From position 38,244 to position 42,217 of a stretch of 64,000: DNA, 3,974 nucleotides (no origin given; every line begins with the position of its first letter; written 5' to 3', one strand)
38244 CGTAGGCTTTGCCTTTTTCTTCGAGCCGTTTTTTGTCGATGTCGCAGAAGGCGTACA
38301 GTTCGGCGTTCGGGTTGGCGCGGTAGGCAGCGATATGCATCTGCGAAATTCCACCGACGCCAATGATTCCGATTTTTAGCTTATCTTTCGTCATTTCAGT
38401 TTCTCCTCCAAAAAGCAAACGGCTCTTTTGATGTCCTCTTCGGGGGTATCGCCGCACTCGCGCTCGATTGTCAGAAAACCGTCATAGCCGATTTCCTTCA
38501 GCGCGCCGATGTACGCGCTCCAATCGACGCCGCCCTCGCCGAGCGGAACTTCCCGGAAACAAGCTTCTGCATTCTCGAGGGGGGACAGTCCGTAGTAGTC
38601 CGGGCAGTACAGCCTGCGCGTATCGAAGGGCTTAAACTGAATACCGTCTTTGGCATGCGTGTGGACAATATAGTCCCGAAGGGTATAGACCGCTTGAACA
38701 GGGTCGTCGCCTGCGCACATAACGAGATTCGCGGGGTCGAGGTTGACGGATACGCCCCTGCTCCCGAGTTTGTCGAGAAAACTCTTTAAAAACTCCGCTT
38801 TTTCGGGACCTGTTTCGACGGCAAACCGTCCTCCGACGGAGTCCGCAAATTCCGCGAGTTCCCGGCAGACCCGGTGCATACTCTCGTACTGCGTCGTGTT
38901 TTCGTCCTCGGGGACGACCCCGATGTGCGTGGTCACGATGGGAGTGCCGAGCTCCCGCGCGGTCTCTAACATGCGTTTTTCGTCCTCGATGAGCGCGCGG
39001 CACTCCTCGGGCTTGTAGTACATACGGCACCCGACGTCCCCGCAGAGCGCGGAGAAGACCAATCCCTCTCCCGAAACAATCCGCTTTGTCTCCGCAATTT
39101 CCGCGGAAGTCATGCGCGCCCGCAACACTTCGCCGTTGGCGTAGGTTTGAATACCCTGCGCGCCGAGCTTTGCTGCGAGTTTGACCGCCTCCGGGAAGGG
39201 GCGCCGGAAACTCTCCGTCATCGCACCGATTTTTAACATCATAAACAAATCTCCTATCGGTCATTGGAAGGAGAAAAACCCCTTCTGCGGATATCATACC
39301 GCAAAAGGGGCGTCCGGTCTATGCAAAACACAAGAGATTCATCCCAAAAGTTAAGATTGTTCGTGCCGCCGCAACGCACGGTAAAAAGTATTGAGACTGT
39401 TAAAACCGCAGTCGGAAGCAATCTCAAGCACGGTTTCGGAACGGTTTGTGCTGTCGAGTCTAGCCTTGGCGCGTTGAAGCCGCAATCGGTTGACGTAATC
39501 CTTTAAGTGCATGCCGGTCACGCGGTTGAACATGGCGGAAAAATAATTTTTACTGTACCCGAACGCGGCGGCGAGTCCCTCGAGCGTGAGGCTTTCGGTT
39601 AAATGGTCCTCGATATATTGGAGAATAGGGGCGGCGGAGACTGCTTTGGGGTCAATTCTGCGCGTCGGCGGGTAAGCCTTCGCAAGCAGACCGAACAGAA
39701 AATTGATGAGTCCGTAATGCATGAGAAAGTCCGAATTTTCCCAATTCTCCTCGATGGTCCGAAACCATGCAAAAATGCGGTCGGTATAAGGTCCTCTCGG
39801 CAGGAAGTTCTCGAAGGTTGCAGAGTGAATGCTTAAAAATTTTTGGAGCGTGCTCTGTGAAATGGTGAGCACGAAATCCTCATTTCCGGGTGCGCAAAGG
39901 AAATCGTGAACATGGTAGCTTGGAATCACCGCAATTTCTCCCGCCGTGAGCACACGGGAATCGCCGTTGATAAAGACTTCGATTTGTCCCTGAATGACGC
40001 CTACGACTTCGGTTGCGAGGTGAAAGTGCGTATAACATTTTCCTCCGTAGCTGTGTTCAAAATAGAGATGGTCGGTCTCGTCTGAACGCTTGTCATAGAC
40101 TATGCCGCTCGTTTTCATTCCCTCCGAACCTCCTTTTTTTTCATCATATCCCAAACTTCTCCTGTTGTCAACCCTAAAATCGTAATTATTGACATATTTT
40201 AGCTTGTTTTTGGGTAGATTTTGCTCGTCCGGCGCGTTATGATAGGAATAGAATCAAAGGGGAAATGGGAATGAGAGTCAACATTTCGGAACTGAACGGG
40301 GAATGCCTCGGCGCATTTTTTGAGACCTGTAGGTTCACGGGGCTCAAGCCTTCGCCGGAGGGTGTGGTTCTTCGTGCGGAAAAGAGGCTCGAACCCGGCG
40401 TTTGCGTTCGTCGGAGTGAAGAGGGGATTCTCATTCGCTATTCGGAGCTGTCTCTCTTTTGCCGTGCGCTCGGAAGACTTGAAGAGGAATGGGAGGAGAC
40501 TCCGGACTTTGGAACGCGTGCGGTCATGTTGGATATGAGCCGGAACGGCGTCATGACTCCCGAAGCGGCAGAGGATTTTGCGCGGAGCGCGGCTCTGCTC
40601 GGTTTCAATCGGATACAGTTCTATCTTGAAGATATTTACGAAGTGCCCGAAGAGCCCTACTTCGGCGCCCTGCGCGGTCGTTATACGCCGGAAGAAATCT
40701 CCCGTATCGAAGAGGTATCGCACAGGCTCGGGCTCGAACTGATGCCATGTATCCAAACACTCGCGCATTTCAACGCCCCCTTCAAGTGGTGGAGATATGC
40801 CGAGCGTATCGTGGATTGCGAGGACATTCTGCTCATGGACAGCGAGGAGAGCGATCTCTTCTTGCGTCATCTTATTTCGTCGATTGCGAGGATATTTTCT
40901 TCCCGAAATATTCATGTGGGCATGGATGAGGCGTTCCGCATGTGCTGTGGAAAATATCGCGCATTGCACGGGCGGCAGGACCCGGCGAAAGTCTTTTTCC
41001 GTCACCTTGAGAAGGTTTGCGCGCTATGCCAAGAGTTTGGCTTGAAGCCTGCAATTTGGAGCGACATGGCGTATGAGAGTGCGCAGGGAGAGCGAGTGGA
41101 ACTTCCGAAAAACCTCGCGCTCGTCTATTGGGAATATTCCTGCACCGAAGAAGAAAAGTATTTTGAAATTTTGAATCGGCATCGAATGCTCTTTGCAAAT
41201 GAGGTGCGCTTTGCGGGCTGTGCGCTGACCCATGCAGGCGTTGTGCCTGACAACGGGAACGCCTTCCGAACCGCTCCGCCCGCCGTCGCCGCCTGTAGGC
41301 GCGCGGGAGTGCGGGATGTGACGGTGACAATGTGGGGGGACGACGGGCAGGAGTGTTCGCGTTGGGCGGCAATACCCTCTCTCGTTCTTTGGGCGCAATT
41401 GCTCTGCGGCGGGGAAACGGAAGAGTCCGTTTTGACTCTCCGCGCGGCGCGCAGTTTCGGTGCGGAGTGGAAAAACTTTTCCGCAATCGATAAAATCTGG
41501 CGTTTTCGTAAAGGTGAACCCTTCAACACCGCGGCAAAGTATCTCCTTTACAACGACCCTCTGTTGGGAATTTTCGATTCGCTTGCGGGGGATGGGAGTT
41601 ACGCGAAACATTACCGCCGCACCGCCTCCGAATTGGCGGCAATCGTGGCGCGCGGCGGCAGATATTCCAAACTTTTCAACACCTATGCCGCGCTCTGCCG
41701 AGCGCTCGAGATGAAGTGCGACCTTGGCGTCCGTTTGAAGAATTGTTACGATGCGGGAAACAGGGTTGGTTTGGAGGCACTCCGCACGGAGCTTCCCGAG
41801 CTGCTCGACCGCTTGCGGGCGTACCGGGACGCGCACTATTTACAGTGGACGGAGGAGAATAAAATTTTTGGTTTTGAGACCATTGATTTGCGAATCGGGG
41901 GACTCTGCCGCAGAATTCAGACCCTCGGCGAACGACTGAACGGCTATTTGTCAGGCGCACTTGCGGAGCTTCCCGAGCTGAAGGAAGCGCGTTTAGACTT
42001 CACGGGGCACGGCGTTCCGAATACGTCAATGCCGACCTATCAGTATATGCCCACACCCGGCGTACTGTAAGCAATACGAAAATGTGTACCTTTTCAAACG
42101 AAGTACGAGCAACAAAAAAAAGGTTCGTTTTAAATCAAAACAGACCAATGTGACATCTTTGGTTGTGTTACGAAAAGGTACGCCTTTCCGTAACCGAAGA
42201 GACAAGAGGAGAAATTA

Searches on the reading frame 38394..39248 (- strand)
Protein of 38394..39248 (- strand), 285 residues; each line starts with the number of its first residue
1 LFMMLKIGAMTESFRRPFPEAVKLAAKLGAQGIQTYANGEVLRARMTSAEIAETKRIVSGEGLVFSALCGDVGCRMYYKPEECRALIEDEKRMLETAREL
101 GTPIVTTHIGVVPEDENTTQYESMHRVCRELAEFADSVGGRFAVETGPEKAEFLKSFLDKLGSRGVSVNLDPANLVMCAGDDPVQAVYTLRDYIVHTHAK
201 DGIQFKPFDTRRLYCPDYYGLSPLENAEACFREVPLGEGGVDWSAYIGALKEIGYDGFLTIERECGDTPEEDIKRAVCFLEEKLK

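Call 19: search_protein_families(library=pfam, proteins=[window:38394-39248:-])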
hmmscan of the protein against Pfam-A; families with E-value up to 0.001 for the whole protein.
window:38394-39248:- (285 aa): 1 family
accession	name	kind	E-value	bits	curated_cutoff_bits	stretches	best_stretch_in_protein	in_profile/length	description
PF01261.30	AP_endonuc_2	-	7.3e-35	121.3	31.1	1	22-282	1-248/249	Xylose isomerase-like TIM barrel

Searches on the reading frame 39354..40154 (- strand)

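Call 19: search_protein_families(library=pfam, proteins=[window:39354-40154:-])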
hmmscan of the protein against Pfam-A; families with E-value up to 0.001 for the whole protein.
window:39354-40154:- (267 aa): 5 families
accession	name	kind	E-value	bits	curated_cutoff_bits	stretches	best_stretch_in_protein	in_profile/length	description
PF12833.13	HTH_18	-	5.9e-17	62.2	33.6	1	194-265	1-70/80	Helix-turn-helix domain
PF00165.29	HTH_AraC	-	1.8e-12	47.5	26.6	2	181-215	1-35/42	Bacterial regulatory helix-turn-helix proteins, AraC family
PF07883.17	Cupin_2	-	7.5e-07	29.2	27.2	1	37-96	8-66/70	Cupin domain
PF02311.25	AraC_binding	-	5.1e-06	26.7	21.1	1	42-133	18-115/135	AraC-like ligand binding domain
PF00190.28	Cupin_1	-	0.0009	19.3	22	0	39-100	45-113/151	Cupin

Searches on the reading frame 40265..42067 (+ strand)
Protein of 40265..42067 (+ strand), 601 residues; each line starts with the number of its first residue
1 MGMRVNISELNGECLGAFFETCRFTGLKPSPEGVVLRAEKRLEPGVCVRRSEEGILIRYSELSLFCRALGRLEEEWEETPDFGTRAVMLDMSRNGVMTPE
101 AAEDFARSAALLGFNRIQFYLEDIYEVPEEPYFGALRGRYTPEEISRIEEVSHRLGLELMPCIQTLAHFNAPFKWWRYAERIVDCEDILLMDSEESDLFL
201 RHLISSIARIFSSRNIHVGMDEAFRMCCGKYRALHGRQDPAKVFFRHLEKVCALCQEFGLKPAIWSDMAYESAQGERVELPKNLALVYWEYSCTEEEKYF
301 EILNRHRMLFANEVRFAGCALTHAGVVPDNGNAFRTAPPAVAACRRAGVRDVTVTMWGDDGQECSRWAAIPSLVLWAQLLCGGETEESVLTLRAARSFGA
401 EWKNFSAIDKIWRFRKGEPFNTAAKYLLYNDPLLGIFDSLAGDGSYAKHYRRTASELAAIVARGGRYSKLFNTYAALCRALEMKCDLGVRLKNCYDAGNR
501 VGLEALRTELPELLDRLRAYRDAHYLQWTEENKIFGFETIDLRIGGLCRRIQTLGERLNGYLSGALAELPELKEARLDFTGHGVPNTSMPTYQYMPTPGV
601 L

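Call 12: search_protein_families(library=pfam, proteins=[window:40265-42067:+], max_evalue=0.001)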
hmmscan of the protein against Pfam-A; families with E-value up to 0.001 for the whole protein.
window:40265-42067:+ (601 aa): 2 families
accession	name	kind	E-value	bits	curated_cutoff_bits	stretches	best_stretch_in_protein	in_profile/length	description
PF18088.7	Glyco_H_20C_C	-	6.3e-52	176.7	27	1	418-584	20-187/194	Glycoside Hydrolase 20C C-terminal domain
PF00728.28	Glyco_hydro_20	-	7.4e-06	26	22.3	1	137-292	72-242/348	Glycosyl hydrolase family 20, catalytic domain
